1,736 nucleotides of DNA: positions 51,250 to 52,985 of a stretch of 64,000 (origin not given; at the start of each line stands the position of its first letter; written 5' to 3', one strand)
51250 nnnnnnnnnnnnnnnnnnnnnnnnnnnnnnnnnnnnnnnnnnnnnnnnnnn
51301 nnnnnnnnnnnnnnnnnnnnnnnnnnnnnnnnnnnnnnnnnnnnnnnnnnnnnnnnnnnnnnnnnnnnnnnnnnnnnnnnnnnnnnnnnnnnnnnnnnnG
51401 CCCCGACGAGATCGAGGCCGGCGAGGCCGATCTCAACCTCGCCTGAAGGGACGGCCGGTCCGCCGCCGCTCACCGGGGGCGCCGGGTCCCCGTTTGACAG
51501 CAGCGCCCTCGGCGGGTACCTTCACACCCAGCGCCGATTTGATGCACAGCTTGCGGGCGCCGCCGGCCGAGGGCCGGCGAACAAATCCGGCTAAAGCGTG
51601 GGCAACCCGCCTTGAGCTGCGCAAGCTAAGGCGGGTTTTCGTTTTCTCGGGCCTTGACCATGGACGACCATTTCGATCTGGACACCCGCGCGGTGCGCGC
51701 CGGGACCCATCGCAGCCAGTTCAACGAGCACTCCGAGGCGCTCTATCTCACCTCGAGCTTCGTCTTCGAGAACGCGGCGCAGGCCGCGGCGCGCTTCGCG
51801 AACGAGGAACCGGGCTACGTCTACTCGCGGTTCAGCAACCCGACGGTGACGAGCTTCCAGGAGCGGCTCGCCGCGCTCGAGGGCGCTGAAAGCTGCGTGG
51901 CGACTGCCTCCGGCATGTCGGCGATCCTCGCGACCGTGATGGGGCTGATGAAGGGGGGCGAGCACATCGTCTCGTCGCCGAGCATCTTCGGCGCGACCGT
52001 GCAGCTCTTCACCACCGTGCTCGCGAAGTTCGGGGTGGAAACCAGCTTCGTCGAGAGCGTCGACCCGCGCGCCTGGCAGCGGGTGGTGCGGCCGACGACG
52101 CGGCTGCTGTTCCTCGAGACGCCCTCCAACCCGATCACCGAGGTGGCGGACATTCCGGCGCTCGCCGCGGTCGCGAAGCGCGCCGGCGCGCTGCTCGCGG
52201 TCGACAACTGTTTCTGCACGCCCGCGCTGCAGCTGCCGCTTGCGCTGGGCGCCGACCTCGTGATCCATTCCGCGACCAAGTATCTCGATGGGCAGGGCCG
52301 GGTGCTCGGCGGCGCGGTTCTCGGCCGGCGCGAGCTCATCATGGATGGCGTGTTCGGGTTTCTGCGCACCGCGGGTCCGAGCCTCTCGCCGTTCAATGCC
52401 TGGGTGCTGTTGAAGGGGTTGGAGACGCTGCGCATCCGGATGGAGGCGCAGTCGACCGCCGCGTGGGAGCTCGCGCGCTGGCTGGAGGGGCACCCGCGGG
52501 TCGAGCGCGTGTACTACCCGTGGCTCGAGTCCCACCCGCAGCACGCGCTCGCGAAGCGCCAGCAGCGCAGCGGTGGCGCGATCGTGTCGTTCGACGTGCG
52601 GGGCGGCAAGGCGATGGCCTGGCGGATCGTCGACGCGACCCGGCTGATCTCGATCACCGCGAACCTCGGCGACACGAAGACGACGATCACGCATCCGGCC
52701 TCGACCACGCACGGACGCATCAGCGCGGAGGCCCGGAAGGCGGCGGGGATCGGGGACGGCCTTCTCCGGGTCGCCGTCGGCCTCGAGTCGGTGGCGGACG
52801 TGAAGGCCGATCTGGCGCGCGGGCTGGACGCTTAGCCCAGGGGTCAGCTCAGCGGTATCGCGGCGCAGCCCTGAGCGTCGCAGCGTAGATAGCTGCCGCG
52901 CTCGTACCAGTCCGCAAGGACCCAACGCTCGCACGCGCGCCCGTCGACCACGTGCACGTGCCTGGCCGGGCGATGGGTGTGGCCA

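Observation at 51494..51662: The metZ leader has a SAM-II-like pseudoknot fold plus mutually exclusive antiterminator and terminator pairings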

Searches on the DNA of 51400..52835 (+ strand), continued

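Call 52: search_with_rna_model(model_id=R1, sources=[window, L001, L002, L003, L005, L006, L007, L008, L009, L010, L011, L012, L013, L014, L015, L018, L021, L024, L026, L031, L033, L034, L038, L040, L045, L050, L052, L053, L057, L065, L072, L075, L076, L064, L067, L091, L092, L095, L096, L098, L099, L103, L106, L111, L112, L113, L115, L116, L118, L123, L126, L133, L137, L138, L141, L143, L144, L148, L152, L154, L156, L160, L167, L168, L170, L173, L175, L176, L179, L180, L182, L184, L188, L194, L199], max_evalue=0.001, make_alignment=true)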
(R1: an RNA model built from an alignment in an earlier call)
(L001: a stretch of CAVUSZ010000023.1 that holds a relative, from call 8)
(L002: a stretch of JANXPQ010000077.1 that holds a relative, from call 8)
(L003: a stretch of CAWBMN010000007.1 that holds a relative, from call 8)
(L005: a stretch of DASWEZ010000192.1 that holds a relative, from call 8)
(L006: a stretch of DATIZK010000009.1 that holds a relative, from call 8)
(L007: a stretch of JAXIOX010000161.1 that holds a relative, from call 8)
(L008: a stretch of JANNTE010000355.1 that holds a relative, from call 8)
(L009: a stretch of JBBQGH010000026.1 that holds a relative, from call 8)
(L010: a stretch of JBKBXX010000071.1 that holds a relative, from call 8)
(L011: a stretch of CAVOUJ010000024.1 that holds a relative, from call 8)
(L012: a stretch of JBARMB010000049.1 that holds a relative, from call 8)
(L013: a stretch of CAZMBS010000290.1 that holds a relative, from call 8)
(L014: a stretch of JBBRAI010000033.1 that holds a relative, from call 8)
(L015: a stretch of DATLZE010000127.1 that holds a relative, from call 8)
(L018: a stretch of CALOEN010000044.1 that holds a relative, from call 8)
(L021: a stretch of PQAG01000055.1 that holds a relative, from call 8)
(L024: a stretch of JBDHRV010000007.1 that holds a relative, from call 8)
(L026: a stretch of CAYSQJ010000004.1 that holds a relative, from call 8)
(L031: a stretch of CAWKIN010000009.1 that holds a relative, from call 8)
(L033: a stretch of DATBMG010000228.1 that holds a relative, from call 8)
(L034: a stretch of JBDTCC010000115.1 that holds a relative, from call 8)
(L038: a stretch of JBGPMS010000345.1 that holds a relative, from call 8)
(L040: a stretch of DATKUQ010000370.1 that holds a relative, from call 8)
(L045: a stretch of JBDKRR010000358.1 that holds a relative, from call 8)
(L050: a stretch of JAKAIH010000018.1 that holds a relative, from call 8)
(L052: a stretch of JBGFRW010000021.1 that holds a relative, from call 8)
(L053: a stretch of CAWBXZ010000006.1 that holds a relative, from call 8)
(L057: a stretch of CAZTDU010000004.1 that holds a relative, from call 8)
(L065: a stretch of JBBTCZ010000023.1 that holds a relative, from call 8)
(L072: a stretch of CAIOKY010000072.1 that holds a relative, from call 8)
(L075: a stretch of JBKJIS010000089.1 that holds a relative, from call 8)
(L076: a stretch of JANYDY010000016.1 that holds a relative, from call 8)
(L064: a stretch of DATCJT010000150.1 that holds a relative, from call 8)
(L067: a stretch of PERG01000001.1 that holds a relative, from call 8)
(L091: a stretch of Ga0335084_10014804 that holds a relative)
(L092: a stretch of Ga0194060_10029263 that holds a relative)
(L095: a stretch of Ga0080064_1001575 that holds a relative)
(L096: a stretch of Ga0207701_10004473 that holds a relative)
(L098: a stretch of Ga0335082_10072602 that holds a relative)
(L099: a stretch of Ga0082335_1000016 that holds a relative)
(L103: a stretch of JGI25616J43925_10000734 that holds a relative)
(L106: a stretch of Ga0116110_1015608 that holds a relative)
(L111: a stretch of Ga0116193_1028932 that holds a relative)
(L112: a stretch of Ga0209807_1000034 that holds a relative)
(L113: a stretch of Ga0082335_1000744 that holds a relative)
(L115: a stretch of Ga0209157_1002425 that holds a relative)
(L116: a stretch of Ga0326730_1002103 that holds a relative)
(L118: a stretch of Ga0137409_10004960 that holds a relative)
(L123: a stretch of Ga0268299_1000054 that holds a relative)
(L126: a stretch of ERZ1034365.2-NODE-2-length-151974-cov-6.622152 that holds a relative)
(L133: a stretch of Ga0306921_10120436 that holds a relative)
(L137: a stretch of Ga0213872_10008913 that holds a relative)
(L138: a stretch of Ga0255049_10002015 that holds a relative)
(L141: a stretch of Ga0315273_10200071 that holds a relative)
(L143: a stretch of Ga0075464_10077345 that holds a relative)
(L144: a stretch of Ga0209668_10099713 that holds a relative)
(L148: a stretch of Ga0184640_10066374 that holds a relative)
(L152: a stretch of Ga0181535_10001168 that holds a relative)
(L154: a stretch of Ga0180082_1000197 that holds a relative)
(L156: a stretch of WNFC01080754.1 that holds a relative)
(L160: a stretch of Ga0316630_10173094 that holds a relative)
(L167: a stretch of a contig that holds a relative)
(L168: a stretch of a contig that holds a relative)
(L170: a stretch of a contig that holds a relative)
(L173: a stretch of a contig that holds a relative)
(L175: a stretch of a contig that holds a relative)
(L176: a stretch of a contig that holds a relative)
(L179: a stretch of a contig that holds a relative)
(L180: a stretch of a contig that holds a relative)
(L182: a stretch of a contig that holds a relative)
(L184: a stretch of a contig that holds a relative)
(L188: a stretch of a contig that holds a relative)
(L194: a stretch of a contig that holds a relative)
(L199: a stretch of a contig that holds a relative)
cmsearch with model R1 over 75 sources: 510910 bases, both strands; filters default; matches with E-value up to 0.001: 74.
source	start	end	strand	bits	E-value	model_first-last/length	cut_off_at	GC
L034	906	965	+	81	6.4e-23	1-60/60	no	0.52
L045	2366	2425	+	80.6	8.6e-23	1-60/60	no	0.48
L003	2339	2398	+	79.9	1.5e-22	1-60/60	no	0.52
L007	1582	1641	+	79.8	1.6e-22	1-60/60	no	0.55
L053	2302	2361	+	79.4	2.1e-22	1-60/60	no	0.52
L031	2357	2416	+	78.9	3.1e-22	1-60/60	no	0.58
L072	2375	2434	+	78.6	3.8e-22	1-60/60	no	0.55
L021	2365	2424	+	78.5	4.1e-22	1-60/60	no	0.58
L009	2371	2429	+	78.4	4.2e-22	1-60/60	no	0.53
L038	2280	2339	+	77.9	6.3e-22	1-60/60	no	0.55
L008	2352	2410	+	77.6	7.9e-22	1-60/60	no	0.56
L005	2349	2407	+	75.4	3.9e-21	1-60/60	no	0.58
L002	2349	2407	+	75.2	4.4e-21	1-60/60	no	0.56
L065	2350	2407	+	73.2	1.9e-20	1-60/60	no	0.47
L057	2388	2445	+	72.8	2.5e-20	1-60/60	no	0.59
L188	3019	3078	+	72.7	2.7e-20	1-60/60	no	0.55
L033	2374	2435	+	72.7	2.8e-20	1-60/60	no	0.52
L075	2385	2444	+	72.6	3e-20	1-60/60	no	0.57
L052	2384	2442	+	72.5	3.1e-20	1-60/60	no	0.51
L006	2380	2440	+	72.4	3.3e-20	1-60/60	no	0.54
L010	2382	2440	+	72.2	3.9e-20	1-60/60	no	0.54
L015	2377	2436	+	72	4.4e-20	1-60/60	no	0.57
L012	2366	2446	+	71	9.1e-20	1-60/60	no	0.63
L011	2367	2441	+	70.5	1.3e-19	1-60/60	no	0.61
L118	856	936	-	69.9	2.2e-19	1-60/60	no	0.62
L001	2279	2355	+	69.7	2.5e-19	1-60/60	no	0.65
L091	567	643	-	69.6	2.7e-19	1-60/60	no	0.56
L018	2359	2438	+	68.9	4.3e-19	1-60/60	no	0.56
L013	354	439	+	68.3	6.6e-19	1-60/60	no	0.63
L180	412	497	+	68.2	7.2e-19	1-60/60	no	0.59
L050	2252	2336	+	68.2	7.4e-19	1-60/60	no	0.54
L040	2361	2445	+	67.9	8.9e-19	1-60/60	no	0.6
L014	2360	2445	+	67.8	9.5e-19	1-60/60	no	0.53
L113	9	94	-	67.7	1e-18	1-60/60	no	0.56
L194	4151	4231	+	67.6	1.2e-18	1-60/60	no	0.56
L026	2354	2442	+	67.5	1.2e-18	1-60/60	no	0.64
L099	1042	1128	-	67.4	1.3e-18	1-60/60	no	0.57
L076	2357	2438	+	67.3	1.4e-18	1-60/60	no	0.54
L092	421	505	-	67.1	1.6e-18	1-60/60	no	0.61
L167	7844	7924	-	66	3.5e-18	1-60/60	no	0.53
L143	1121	1191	-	65.6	4.8e-18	1-60/60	no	0.58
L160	1424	1494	-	64.6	9.9e-18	1-60/60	no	0.54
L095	886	961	+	63.5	2.2e-17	1-60/60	no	0.62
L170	64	142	-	63.3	2.5e-17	1-60/60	no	0.56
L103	1729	1809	+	62.5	4.6e-17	1-60/60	no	0.54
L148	998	1078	+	62.4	4.8e-17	1-60/60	no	0.56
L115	11776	11856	+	62.3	5.2e-17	1-60/60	no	0.54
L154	567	647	-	62.1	6e-17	1-60/60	no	0.56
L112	4194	4274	-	61.9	7.3e-17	1-60/60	no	0.58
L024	2358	2431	+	61.8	7.8e-17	1-60/60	no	0.61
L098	291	373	+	61.5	9.5e-17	1-60/60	no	0.59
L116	1831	1912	+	61.4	1e-16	1-60/60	no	0.54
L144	1491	1562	-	56.7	3e-15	1-60/60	no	0.68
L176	9619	9699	+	56.6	3.3e-15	1-60/60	no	0.63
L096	1928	2011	-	55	1e-14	1-60/60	no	0.58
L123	3398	3481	-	53.8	2.6e-14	1-60/60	no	0.65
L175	2245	2321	+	52.5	6.6e-14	1-60/60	no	0.71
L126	2904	2974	+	52.4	7.4e-14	1-60/60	no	0.51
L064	2302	2392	+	51.2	1.7e-13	1-60/60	no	0.56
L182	10993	11066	-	50.5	2.9e-13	1-60/60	no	0.61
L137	34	105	-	49.9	4.5e-13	1-60/60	no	0.53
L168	1755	1828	-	48.8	9.8e-13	1-60/60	no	0.62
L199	4124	4196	-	48.2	1.5e-12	1-60/60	no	0.53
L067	2276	2359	+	47.9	1.9e-12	1-60/60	no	0.43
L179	2905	2971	+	44.2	2.7e-11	1-60/60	no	0.6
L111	2296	2378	+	37.7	3.1e-09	1-60/60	no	0.54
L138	5776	5860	-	34.3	3.9e-08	1-60/60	no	0.47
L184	5213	5297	+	33.5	7e-08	1-60/60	no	0.45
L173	3427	3503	+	28.9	2e-06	1-60/60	no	0.57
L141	2655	2719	-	26.4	1.2e-05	1-60/60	no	0.66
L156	1208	1273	+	25.9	1.7e-05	1-60/60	no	0.59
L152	2261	2326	+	22.9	0.00015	1-60/60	no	0.55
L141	1312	1370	-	20.5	0.00089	1-60/60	no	0.58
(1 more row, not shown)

Alignment A3: 74 matches aligned to the model, 135 columns, each read 5' to 3' on its own strand. Consensus structure (alignment columns), stored with it:
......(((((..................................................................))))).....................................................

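Call 59: search_rna_families(sources=[L002, L010, L015, L021, L045, L052, L057, L065, L075, L001, L011], threshold=evalue, max_evalue=0.5)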
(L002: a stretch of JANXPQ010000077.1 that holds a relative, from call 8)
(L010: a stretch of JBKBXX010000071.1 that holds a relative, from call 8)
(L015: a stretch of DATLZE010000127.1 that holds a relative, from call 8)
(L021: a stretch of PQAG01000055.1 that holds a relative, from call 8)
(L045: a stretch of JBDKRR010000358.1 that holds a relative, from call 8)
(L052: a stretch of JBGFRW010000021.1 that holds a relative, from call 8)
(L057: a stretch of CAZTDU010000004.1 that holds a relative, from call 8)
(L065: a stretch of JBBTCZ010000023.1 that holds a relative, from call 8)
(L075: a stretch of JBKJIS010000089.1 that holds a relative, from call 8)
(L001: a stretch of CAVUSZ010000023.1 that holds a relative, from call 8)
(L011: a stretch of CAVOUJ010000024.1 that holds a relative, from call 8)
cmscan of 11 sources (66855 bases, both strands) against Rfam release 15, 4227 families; matches with E-value up to 0.5: 13.
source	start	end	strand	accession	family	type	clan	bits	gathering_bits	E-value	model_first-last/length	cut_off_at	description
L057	2384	2459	+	RF00521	SAM_alpha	Cis-reg; riboswitch;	-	35.9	36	0.0002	1-79/79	no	Alpha-proteobacteria SAM riboswitch aptamer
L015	2373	2450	+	RF00521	SAM_alpha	Cis-reg; riboswitch;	-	35.8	36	0.00023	1-79/79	no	Alpha-proteobacteria SAM riboswitch aptamer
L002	2345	2421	+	RF00521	SAM_alpha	Cis-reg; riboswitch;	-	35.5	36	0.00027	1-79/79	no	Alpha-proteobacteria SAM riboswitch aptamer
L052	2357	2483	-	RF02424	Bp2_287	Gene; sRNA;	-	35.4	70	0.00033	1-174/174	no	Burkholderia sRNA Bp2_Cand287_SIPHT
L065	2346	2418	+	RF00521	SAM_alpha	Cis-reg; riboswitch;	-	34.4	36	0.00054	1-79/79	no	Alpha-proteobacteria SAM riboswitch aptamer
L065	2323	2442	-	RF02424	Bp2_287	Gene; sRNA;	-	33.9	70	0.0008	1-174/174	no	Burkholderia sRNA Bp2_Cand287_SIPHT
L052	2380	2456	+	RF00521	SAM_alpha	Cis-reg; riboswitch;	-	33.8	36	0.00076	1-79/79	no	Alpha-proteobacteria SAM riboswitch aptamer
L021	2361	2434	+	RF00521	SAM_alpha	Cis-reg; riboswitch;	-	30.5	36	0.0059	1-79/79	no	Alpha-proteobacteria SAM riboswitch aptamer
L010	2378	2454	+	RF00521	SAM_alpha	Cis-reg; riboswitch;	-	28.5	36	0.022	1-79/79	no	Alpha-proteobacteria SAM riboswitch aptamer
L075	2381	2460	+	RF00521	SAM_alpha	Cis-reg; riboswitch;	-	27.5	36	0.04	1-79/79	no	Alpha-proteobacteria SAM riboswitch aptamer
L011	2330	2478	-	RF02424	Bp2_287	Gene; sRNA;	-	26.4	70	0.069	1-174/174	no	Burkholderia sRNA Bp2_Cand287_SIPHT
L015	2354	2474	-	RF02424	Bp2_287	Gene; sRNA;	-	25.1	70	0.16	1-174/174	no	Burkholderia sRNA Bp2_Cand287_SIPHT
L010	677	750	+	RF03606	mir-2071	Gene; miRNA;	-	24.4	100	0.32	1-74/74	no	mir-2071 microRNA precursor family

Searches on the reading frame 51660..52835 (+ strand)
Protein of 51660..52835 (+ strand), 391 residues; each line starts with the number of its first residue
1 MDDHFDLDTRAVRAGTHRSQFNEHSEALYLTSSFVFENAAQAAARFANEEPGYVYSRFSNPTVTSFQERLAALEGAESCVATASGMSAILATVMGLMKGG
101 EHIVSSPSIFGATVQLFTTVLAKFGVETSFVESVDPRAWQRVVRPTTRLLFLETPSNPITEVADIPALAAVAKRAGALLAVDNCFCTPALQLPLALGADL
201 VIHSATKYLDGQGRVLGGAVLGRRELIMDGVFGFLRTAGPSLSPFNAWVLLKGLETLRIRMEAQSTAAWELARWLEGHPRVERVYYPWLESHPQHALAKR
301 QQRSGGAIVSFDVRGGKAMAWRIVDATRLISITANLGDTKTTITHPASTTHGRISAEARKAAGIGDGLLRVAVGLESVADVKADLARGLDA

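Call 5: search_protein_families(library=pfam, proteins=[window:51660-52835:+])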
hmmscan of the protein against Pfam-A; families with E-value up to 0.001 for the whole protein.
window:51660-52835:+ (391 aa): 4 families
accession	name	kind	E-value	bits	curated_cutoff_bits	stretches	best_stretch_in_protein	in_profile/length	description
PF01053.26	Cys_Met_Meta_PP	-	2.1e-134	448.3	27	1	8-389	1-380/381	Cys/Met metabolism PLP-dependent enzyme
PF00155.27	Aminotran_1_2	-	2e-07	31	19.7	1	28-184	12-187/361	Aminotransferase class I and II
PF01041.23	DegT_DnrJ_EryC1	-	1.9e-05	24.5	19.8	1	61-184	24-147/360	DegT/DnrJ/EryC1/StrS aminotransferase family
PF00266.25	Aminotran_5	-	0.00012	21.6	21.5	1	85-213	73-207/371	Aminotransferase class-V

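Call 8: find_related_loci(query=window:51660-52835:+, collection=genome_contigs, flank=2500)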
Query window:51660-52835:+ (391 aa) in genome_contigs; peptide patterns used: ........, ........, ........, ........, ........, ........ (x = any residue, [..] = any of these).
600 stretches matched a pattern (row limit reached: there are more); 591 encode a relative of the query (tblastn E <= 1e-3); the best 80 are kept; 80 distinct loci.
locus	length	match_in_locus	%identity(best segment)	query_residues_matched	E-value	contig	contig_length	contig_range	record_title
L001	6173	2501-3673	85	1-391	0e+0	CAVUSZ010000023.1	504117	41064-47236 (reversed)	MAG: uncultured beta proteobacterium isolate MFD00962.bin.3.90 genome assembly, contig: contig_20336, whole genome shotg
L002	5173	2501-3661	75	3-389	0e+0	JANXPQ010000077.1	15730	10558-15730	MAG: Betaproteobacteria bacterium isolate GL140_3_concoct_254_sub GL140_3_k141_632905, whole genome shotgun sequence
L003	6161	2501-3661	76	3-389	0e+0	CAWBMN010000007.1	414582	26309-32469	MAG: uncultured beta proteobacterium isolate MFD02242.bin.1.57 genome assembly, contig: contig_40521, whole genome shotg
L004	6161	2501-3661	75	3-389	0e+0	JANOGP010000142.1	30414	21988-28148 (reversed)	MAG: Betaproteobacteria bacterium isolate SOY_64_metabat_149_sub SOY_64_k141_666878, whole genome shotgun sequence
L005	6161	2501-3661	74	3-389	0e+0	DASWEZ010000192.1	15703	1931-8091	MAG TPA_asm: Burkholderiales bacterium isolate SMAG_U2776 k141_1659719, whole genome shotgun sequence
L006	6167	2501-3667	74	1-389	0e+0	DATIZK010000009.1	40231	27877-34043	MAG TPA_asm: Burkholderiales bacterium isolate SMAG_U15299 k141_3652060, whole genome shotgun sequence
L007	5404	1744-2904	74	3-389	0e+0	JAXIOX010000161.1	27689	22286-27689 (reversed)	MAG: Burkholderiales bacterium isolate Fractures_MAG_04 c_000000032653, whole genome shotgun sequence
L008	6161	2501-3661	73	3-389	0e+0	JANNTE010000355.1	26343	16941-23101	MAG: Betaproteobacteria bacterium isolate SOY_31_concoct_354_sub SOY_31_k141_1054499, whole genome shotgun sequence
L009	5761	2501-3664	75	1-389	0e+0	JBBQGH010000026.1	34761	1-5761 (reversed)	MAG: Gammaproteobacteria bacterium isolate Co_metawrap_971 Cmw_971_k141_5194334_length_34761_cov_25.9942, whole genome s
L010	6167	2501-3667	74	1-389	0e+0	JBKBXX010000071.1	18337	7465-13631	MAG: Burkholderiales bacterium isolate 21H_026.bin.9 NODE_2536_length_18337_cov_3.712231, whole genome shotgun sequence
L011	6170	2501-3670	76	1-391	0e+0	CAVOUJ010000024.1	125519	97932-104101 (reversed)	MAG: uncultured beta proteobacterium isolate MFD10007.bin.2.158 genome assembly, contig: contig_42404, whole genome shot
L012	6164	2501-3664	76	1-389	0e+0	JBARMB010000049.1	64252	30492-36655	MAG: Burkholderiales bacterium isolate MFD06446_ilm_asm_bin12 k127_285610, whole genome shotgun sequence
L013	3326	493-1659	73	1-389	0e+0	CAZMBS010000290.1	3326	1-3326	MAG TPA_asm: uncultured Streptomycetaceae bacterium isolate SRP150892_co2_124 genome assembly, contig: NODE_54871_length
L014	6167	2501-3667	75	1-389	0e+0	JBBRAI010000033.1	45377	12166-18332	MAG: Burkholderiales bacterium isolate Co_metawrap_2285 Cmw_2285_k141_9266366_length_45377_cov_21.8270, whole genome sho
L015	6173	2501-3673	76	1-391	0e+0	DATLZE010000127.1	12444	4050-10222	MAG TPA_asm: Burkholderiales bacterium isolate SMAG_U13290 k141_386155, whole genome shotgun sequence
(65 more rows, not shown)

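Call 65: search_protein_families(library=ncbifam, proteins=[window:51660-52835:+], max_evalue=0.00001)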
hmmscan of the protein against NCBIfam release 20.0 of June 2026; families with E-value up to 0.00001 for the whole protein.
window:51660-52835:+ (391 aa): 45 families (the best 25 are shown)
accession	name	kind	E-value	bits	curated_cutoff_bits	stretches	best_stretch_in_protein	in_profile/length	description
NF006003.0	PRK08133.1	equivalog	1.1e-211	702.7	522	1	2-390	7-395/396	O-succinylhomoserine sulfhydrylase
TIGR01325.1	O_suc_HS_sulf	equivalog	3.9e-173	575.4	510.05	1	8-389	1-380/380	O-succinylhomoserine sulfhydrylase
NF005870.0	PRK07810.1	equivalog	5.9e-143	476.2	618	1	3-389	15-405/406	O-succinylhomoserine sulfhydrylase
NF005696.0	PRK07504.1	equivalog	2.7e-140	467.7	675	1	3-390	7-394/397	O-succinylhomoserine sulfhydrylase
TIGR01328.1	met_gam_lyase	equivalog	3.4e-125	417.9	549.7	1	7-391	4-390/391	methionine gamma-lyase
TIGR01326.1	OAH_OAS_sulfhy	subfamily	8.1e-118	393.8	495.1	2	7-224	2-220/418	O-acetylhomoserine aminocarboxypropyltransferase/cysteine synthase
NF004876.0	PRK06234.1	subfamily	8e-117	390.6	666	1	7-390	9-396/400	methionine gamma-lyase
NF006004.0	PRK08134.1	equivalog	1.3e-111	373.4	636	2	6-221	8-224/433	O-acetylhomoserine aminocarboxypropyltransferase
NF005695.0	PRK07503.1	equivalog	4.8e-110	368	666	1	5-390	8-395/403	methionine gamma-lyase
NF005872.0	PRK07812.1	equivalog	9.1e-108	360.5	703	2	3-221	13-233/439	bifunctional o-acetylhomoserine/o-acetylserine sulfhydrylase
NF005263.0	PRK06767.1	equivalog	3.4e-106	355.5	617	1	6-390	5-384/392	methionine gamma-lyase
NF006096.0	PRK08248.1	equivalog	2.5e-104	349.3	726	2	3-221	5-224/431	homocysteine synthase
NF004125.0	PRK05613.1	equivalog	5.4e-99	331.6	765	2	4-221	11-230/437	O-acetylhomoserine/O-acetylserine sulfhydrylase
NF006097.0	PRK08249.1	equivalog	2.5e-98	329.1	600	1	5-390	9-394/402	cystathionine gamma-synthase family protein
NF004650.0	PRK05994.1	equivalog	1.3e-94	317.4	667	2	5-221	6-223/427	O-acetylhomoserine aminocarboxypropyltransferase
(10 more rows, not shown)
